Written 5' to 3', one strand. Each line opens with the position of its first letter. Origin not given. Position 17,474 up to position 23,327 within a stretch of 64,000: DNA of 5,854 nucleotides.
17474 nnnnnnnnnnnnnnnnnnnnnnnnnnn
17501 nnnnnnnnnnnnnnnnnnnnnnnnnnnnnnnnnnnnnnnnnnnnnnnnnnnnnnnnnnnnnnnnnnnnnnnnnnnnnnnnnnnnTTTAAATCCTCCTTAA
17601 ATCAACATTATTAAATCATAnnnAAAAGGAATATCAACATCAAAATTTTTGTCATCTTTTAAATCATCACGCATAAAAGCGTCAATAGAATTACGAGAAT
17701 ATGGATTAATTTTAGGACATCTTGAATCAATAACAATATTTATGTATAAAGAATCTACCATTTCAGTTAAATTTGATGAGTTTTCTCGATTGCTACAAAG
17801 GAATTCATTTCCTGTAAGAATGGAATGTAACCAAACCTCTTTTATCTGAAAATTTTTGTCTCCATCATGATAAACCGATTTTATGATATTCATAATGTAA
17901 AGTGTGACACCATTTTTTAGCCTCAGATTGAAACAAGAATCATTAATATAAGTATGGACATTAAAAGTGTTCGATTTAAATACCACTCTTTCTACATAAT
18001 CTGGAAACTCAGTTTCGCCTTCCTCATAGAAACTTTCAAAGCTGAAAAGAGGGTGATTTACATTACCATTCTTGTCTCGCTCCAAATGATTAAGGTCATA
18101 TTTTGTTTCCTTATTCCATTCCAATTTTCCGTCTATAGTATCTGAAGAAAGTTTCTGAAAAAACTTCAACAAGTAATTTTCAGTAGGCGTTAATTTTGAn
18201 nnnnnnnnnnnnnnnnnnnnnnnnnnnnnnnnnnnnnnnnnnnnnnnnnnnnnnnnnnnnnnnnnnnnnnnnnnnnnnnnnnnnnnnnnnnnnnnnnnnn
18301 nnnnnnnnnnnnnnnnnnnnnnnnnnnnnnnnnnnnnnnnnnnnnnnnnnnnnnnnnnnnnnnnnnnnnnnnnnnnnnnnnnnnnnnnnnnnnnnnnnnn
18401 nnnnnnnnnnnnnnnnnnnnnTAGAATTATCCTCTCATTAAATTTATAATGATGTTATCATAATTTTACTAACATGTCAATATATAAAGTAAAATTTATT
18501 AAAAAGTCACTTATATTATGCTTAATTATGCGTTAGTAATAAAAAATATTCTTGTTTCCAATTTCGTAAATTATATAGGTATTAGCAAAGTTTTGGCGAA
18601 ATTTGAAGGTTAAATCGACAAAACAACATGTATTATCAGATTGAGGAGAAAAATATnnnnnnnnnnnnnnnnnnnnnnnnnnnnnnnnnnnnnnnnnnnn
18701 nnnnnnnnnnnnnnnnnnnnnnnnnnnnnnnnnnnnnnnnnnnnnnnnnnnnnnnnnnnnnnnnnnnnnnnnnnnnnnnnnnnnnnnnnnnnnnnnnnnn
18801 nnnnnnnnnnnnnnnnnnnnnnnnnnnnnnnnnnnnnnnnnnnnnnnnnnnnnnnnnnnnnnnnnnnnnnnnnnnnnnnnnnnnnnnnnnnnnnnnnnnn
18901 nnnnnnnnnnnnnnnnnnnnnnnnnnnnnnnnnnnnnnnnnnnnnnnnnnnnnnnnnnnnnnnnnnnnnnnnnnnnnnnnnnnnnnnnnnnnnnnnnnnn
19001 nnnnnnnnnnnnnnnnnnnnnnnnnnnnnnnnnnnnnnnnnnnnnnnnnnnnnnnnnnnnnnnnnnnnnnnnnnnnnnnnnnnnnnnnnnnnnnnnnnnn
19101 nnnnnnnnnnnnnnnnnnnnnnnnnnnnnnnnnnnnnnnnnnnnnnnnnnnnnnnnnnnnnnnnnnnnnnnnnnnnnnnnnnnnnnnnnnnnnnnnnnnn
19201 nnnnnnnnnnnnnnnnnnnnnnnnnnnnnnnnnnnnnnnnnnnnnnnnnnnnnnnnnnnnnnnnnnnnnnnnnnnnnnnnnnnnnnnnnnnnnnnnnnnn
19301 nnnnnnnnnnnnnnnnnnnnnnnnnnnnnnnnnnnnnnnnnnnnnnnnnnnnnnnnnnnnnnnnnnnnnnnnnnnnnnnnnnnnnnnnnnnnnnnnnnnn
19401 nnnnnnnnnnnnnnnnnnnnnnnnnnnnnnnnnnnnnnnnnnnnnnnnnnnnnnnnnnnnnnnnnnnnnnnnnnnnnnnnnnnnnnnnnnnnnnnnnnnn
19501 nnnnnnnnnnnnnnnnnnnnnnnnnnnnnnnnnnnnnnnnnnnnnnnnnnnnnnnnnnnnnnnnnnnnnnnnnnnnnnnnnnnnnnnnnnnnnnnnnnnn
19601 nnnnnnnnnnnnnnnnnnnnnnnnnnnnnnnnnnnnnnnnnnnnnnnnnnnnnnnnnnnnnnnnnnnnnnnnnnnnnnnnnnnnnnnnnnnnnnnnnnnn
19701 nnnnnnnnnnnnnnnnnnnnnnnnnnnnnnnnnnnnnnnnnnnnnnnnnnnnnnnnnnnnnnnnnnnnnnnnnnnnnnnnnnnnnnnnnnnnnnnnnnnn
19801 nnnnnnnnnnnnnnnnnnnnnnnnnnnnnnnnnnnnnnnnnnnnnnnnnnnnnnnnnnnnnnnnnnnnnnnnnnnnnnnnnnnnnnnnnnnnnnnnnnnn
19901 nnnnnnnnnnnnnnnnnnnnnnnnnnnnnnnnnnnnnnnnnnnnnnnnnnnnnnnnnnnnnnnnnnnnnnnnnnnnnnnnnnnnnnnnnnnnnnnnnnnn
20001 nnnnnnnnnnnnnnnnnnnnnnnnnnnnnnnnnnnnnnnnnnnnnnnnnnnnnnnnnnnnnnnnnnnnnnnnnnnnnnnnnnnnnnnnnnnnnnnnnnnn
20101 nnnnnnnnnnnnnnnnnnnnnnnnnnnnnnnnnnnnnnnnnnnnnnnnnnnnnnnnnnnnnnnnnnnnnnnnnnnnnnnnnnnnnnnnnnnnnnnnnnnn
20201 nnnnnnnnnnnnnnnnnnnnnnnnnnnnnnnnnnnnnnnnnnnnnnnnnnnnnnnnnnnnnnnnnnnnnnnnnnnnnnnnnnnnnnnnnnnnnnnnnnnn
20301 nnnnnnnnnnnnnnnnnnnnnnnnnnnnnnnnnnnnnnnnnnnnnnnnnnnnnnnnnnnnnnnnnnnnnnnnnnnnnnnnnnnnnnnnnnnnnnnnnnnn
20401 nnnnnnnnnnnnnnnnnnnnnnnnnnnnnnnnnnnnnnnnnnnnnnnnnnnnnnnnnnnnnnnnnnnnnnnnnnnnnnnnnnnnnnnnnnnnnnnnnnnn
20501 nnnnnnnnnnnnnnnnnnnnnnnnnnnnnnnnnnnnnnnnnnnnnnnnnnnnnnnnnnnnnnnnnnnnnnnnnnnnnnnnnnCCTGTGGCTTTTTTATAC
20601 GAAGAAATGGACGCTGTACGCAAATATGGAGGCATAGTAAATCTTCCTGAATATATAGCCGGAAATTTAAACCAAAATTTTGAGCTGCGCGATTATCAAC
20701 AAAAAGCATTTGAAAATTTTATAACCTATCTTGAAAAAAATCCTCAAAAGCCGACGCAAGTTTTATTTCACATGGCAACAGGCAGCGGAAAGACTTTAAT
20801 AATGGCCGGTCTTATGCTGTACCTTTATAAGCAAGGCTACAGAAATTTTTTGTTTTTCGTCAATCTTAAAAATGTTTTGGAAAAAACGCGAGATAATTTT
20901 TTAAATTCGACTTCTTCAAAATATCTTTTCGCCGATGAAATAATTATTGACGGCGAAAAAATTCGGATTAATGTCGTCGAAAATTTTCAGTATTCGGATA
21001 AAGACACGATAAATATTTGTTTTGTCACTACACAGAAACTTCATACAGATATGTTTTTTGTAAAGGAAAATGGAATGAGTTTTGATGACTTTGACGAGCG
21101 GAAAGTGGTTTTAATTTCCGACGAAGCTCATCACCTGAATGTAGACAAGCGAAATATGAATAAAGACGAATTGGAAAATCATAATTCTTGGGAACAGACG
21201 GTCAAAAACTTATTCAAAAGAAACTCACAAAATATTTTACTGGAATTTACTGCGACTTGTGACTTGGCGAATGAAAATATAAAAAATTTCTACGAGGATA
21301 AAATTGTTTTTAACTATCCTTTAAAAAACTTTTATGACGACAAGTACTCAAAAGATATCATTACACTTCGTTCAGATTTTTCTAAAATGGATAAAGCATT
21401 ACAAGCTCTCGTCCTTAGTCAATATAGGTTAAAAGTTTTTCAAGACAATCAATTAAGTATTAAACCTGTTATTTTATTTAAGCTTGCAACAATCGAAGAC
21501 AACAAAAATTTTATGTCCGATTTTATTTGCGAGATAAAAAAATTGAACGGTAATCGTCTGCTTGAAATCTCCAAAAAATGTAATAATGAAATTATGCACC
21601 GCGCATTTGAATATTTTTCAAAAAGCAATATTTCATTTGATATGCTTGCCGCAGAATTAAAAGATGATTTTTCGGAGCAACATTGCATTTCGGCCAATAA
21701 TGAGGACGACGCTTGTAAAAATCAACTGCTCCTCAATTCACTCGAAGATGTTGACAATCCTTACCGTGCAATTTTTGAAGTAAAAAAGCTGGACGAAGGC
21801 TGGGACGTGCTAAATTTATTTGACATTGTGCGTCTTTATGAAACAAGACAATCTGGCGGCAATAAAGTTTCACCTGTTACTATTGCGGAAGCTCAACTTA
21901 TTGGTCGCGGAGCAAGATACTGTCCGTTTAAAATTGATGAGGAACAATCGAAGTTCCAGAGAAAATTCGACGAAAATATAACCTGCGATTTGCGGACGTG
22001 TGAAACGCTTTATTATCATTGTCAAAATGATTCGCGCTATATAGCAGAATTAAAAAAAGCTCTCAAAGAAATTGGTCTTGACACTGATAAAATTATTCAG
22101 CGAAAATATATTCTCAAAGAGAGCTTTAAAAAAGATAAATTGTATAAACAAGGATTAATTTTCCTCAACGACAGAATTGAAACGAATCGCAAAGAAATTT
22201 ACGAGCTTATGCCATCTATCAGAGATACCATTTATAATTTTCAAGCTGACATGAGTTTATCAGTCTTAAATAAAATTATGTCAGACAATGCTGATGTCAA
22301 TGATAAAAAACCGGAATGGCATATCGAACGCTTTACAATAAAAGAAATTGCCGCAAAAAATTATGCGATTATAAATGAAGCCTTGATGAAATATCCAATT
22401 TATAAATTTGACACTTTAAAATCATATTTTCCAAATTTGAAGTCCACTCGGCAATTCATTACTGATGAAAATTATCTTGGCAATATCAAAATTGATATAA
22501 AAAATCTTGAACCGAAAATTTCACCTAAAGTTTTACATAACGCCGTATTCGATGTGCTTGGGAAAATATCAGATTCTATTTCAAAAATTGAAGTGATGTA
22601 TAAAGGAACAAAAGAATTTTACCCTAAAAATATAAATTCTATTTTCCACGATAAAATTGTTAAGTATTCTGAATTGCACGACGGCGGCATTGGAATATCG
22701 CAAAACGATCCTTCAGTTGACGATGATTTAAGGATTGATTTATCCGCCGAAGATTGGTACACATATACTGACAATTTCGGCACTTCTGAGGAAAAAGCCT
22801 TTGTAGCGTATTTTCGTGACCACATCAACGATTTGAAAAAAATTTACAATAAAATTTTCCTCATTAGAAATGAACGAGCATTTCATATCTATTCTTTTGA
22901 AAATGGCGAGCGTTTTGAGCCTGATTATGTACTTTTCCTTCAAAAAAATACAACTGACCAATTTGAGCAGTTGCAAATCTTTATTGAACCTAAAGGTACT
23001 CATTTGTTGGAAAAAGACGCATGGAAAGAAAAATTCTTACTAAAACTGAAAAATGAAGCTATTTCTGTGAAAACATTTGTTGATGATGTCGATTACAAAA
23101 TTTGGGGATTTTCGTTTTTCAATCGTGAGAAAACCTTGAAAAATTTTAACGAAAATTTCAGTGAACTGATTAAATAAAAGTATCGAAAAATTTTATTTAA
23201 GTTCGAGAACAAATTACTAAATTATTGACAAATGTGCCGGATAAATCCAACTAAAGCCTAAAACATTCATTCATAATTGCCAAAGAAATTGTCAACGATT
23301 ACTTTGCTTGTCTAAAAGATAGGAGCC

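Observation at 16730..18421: Two-gene operon (XRE-HTH/unknown domain + unknown domain/TIR-like effector) beside a Type III R-M: candidate undescribed anti-phage system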

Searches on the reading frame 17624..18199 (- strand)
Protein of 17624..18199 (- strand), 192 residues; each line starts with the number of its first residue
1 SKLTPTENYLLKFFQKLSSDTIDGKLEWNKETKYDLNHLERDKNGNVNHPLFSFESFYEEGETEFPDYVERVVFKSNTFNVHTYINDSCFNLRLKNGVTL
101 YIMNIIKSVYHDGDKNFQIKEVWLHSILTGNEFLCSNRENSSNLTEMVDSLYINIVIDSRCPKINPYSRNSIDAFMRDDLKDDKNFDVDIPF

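Call 75: search_protein_representatives(protein=window:17624-18199:-)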
Query: 192 residues. Proteins with E-value up to 0.001 (for the whole library): 225; up to 1e-10: 137; up to 1e-30: 33. The best 150 are listed.
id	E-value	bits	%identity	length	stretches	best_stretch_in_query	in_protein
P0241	8.2e-49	182.3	49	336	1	1-187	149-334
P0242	2.5e-47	177.5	46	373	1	3-192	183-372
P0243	4.3e-46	173.4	45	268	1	2-188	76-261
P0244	7.7e-43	162.8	43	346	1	2-192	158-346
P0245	1.3e-42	162.0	46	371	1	1-185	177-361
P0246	2.2e-40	154.8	45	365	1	2-183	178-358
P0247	3.2e-40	154.2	46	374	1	5-184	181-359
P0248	2.2e-39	151.5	44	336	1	3-186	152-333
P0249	3.3e-39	150.9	43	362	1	3-184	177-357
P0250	6.3e-39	150.0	41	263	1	3-191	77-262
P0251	8.6e-39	149.6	48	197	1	3-143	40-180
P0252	1.2e-38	149.1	49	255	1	4-192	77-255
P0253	3.2e-38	147.7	45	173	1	18-184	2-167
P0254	3.7e-38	147.5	45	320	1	2-180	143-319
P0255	1.3e-37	145.7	43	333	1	2-192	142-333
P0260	3.7e-35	137.8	41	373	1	3-186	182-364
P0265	2.4e-33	131.8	38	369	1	1-192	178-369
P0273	7.8e-31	123.6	38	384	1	1-187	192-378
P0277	7.3e-30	120.5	42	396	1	1-184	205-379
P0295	2.7e-24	102.3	34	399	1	2-186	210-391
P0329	2.1e-18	83.1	35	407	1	2-184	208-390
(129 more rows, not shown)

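Call 76: search_protein_families(library=pfam, proteins=[P0241, P0242, P0244, P0245, P0260, P0273, P0277, P0295, P0329, P0265], max_evalue=0.01)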
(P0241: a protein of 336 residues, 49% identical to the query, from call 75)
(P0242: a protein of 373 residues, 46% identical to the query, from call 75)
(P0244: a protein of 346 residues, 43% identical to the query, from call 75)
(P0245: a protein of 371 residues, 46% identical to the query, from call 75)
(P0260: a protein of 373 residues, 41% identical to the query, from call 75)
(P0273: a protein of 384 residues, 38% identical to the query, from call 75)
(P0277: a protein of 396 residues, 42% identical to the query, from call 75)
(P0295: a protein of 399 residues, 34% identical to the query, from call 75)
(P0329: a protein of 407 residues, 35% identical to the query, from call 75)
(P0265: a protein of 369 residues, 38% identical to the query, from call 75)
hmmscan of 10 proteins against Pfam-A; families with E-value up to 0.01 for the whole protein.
P0241 (336 aa): 3 families
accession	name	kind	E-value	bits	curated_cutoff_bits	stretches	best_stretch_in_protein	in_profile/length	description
PF01381.28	HTH_3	-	1.2e-05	25.6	23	1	90-142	4-54/55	Helix-turn-helix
PF13443.12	HTH_26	-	0.00015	22.4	22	1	86-146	1-60/63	Cro/C1-type HTH DNA-binding domain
PF12844.13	HTH_19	-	0.0017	18.7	30.2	1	86-146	3-61/64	Helix-turn-helix domain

P0242 (373 aa): 1 family
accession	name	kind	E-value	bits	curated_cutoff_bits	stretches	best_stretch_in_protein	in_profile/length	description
PF02403.27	Seryl_tRNA_N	-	0.0038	17.9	28.2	1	44-101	7-64/108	Seryl-tRNA synthetase N-terminal domain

P0244 (346 aa): 1 family
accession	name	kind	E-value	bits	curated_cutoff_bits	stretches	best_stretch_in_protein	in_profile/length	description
PF01381.28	HTH_3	-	0.0087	16.5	23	0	95-151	1-55/55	Helix-turn-helix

P0245 (371 aa): 0 families

P0260 (373 aa): 0 families

P0273 (384 aa): 2 families
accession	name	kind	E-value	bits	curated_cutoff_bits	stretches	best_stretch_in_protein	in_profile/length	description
PF01381.28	HTH_3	-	0.00069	20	23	1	130-186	1-55/55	Helix-turn-helix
PF13560.12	HTH_31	-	0.0024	18.6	27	1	131-185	7-60/64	Helix-turn-helix domain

P0277 (396 aa): 0 families

P0295 (399 aa): 0 families

P0329 (407 aa): 5 families
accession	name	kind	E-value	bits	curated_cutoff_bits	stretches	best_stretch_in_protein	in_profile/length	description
PF04949.18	Transcrip_act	-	0.0017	18.7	27.5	1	49-133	25-107/154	Transcriptional activator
PF10186.14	ATG14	-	0.0032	17.1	33.2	1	59-155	50-147/347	Vacuolar sorting 38 and autophagy-related subunit 14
PF12401.13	FhaA_N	-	0.007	17.2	25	0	97-159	54-113/115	FhaA, N-terminal domain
PF05615.18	THOC7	-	0.0075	17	28.7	0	59-136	37-118/136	Tho complex subunit 7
PF15960.10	DUF4763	-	0.0077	15.9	30.1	0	44-119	76-148/236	Domain of unknown function (DUF4763)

P0265 (369 aa): 0 families

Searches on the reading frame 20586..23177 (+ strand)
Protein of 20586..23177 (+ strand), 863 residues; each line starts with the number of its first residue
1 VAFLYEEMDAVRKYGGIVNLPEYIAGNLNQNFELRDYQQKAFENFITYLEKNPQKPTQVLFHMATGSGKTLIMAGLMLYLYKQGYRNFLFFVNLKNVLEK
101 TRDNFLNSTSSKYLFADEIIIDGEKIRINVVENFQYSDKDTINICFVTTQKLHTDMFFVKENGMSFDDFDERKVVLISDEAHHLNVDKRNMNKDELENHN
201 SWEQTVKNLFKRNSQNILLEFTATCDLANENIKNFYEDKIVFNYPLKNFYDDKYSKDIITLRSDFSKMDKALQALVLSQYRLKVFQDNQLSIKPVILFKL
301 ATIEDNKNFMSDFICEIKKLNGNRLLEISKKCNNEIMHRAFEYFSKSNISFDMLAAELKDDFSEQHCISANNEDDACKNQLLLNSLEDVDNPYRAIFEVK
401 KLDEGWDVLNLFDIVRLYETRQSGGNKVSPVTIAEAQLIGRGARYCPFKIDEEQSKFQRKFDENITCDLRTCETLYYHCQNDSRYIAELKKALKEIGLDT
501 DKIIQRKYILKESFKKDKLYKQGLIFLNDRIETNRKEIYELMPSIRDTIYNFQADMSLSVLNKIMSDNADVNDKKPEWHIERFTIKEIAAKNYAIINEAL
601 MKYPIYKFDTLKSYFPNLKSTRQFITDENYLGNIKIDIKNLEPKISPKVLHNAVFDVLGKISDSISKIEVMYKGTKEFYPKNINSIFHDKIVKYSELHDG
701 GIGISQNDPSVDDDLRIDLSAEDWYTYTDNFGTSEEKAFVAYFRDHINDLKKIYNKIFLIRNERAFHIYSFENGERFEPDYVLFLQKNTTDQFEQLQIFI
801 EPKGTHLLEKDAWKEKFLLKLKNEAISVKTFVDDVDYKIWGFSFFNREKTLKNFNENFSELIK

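Call 4: search_protein_families(library=padloc, proteins=[window:20586-23177:+], max_evalue=1)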
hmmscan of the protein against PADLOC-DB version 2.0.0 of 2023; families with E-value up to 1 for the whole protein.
window:20586-23177:+ (863 aa): 4 families
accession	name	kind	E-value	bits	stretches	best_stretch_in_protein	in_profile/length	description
PDLC03651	REase_III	-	2.9e-123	410.7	1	17-858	23-856/873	Type III restriction enzyme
PDLC01439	typeIV_DinG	-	4.1e-05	20.4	2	164-287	179-293/575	CAS-IV-A; associated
PDLC04140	mad8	-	0.0044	14.6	1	64-204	35-128/314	mads_8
PDLC02422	PprDinG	-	0.0093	12.1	1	57-101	195-238/930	-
